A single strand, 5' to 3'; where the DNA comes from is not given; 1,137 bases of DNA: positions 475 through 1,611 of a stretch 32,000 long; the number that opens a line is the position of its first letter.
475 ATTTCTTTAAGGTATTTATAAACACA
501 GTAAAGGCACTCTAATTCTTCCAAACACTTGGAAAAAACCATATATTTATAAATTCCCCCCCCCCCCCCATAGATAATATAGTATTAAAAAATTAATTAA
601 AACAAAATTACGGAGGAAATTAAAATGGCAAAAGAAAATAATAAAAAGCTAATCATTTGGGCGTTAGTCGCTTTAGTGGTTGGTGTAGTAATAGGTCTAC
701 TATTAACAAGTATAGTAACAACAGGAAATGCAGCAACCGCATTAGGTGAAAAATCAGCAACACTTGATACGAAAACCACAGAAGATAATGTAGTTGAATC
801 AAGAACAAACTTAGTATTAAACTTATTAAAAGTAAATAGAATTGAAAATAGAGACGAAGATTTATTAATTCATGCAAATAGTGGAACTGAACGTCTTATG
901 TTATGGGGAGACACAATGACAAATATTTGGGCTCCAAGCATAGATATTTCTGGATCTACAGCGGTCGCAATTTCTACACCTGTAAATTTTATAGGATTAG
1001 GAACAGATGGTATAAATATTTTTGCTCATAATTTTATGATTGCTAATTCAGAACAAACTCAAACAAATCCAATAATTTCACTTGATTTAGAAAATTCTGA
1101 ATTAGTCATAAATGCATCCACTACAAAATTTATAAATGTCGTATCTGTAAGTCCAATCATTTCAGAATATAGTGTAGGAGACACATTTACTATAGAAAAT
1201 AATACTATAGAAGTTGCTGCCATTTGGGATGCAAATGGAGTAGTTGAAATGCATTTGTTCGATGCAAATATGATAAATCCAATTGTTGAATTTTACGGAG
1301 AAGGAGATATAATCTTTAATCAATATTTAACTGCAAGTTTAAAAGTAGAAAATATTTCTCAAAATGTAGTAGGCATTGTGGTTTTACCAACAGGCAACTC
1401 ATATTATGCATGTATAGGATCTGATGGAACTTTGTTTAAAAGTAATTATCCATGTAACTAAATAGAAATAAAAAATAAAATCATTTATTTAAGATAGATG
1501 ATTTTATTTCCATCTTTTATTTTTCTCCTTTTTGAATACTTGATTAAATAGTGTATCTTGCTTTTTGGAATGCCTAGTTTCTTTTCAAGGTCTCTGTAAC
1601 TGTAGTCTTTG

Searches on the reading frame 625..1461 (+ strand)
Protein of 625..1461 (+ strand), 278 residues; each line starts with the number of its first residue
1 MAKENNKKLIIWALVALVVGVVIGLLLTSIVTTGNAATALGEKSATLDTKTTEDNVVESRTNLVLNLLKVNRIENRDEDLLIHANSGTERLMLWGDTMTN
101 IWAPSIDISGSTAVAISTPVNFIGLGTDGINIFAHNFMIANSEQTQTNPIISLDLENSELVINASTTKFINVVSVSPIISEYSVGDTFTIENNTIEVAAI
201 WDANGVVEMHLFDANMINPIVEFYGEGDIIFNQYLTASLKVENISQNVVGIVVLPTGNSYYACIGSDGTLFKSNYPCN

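Call 7: search_protein_families(library=pfam, proteins=[window:625-1461:+], max_evalue=0.01)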
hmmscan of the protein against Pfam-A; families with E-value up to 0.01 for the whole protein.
window:625-1461:+ (278 aa): 0 families

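Call 22: find_encoding_contigs(protein=window:625-1461:+, flank=3000, max_places=10)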
Protein window:625-1461:+ (278 aa): no gene with exactly this product is on record in the collection.

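Call 45: predict_structure(alignment_id=A4)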
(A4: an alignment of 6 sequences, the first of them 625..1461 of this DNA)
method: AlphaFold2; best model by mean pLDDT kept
length: 278 residues; sequences in the alignment: 6
mean_pLDDT: 55.3   pTM: 0.33
mean pLDDT of the five models: 55.3, 54.5, 54.2, 51.3, 47.5
residues with pLDDT >= 90: 3; 70-90: 65; 50-70: 83; < 50: 127
segments of 3 or more residues with pLDDT < 50: 1-4, 32-115, 117-129, 133-136, 144-146, 166-176
pLDDT, mean of each block of 10 residues (from residue 1): 49 70 59 40 32 34 38 41 40 34 37 44 41 51 53 55 47 49 87 85 76 78 79 70 81 64 57 56
secondary structure, 60 per line:
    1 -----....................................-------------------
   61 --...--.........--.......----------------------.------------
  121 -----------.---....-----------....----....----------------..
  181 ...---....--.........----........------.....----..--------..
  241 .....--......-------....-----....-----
elements in order: H6-41 E63-65 E68-76 E79-85 E136-139 E151-154 E159-162 E179-183 E187-190 E193-201 E206-213 E220-224 E239-245 E248-253 E261-264 E270-273

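Call 48: search_protein_families(library=ncbifam, proteins=[window:625-1461:+], max_evalue=1)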
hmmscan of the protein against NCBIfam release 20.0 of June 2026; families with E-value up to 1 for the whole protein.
window:625-1461:+ (278 aa): 2 families
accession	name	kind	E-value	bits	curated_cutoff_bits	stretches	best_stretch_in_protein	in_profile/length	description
NF045849.1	ICE_MMCAP2_0565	equivalog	0.028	14.1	40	1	2-31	48-77/80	Mbov_0395 family pilin-like conjugal transfer protein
NF011045.0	PRK14475.1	equivalog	0.14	12.3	211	1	11-75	14-76/169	F0F1 ATP synthase subunit B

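Call 51: fold_search(model_id=the predicted structure, library=pdb)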
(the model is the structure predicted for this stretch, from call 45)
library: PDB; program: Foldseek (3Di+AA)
matches with E <= 10: 777; with E <= 0.001: 0
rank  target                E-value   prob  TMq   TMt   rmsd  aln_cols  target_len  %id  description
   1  3u2g                  3.7e-02  0.99  0.19  0.19   5.7        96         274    8  Crystal structure of the C-terminal DUF1608 domain of the Methanosarcina acetivorans S-layer (MA0829) protein (released 2012-07-04)
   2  4ydz_A                8.5e-02  0.16  0.13  0.20  19.4       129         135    8  Stress-induced protein 1 from Caenorhabditis elegans (released 2015-06-10)
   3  7p2y_C                1.1e-01  0.33  0.11  0.06  12.7        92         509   18  F1Fo-ATP synthase from Acinetobacter baumannii (state 1) (released 2022-02-02)
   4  6r0w_E                2.0e-01  0.30  0.13  0.09   9.0        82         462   13  Thermus thermophilus V/A-type ATPase/synthase, rotational state 2 (released 2019-08-28)
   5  9a4e_A                2.1e-01  0.28  0.10  0.06  12.0        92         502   16  Integrative model of ATPA-ATPF by crosslinking MS and deep learning (released 2024-09-18)
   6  9nvm_B                2.8e-01  0.38  0.11  0.07  10.1        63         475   22  ATPase Hybrid F1 with the ancestral core domains Catalytic Dwell (released 2025-11-05)
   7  9a4z_A                2.8e-01  0.08  0.13  0.18  25.1       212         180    8  Integrative model of YXKC-DACA by crosslinking MS and deep learning (released 2024-09-18)
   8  9o19_A                3.1e-01  0.38  0.11  0.06  10.2        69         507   22  Pseudomonas aeruginosa ATPase State1 (released 2025-12-10)
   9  2gjt_B                3.5e-01  0.87  0.13  0.13   2.8        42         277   12  Crystal structure of the human receptor phosphatase PTPRO (released 2006-05-02)
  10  7xkh_A                3.5e-01  0.41  0.11  0.07  10.1        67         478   21  Nucleotide-depleted F1 domain of FoF1-ATPase from Bacillus PS3, state1 (released 2022-09-21)
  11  6qum_F                3.5e-01  0.20  0.12  0.08   9.2        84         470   12  Thermus thermophilus V/A-type ATPase/synthase, rotational state 1 (released 2019-08-28)
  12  5b0o_A                3.7e-01  0.14  0.12  0.08  13.0        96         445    5  Structure of the FliH-FliI complex (released 2016-03-23)
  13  7fda_F                4.1e-01  0.13  0.11  0.08  12.6        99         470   12  CryoEM Structure of Reconstituted V-ATPase, state1 (released 2021-12-22)
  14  2gjt_A                4.3e-01  0.84  0.13  0.12   2.8        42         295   12  Crystal structure of the human receptor phosphatase PTPRO (released 2006-05-02)
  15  2pi7_A                4.3e-01  0.72  0.13  0.13   3.8        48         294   12  Structure of the catalytic domain of the chick retinal neurite inhibitor-Receptor Protein Tyrosine Phosphatase CRYP-2/ (released 2007-05-01)
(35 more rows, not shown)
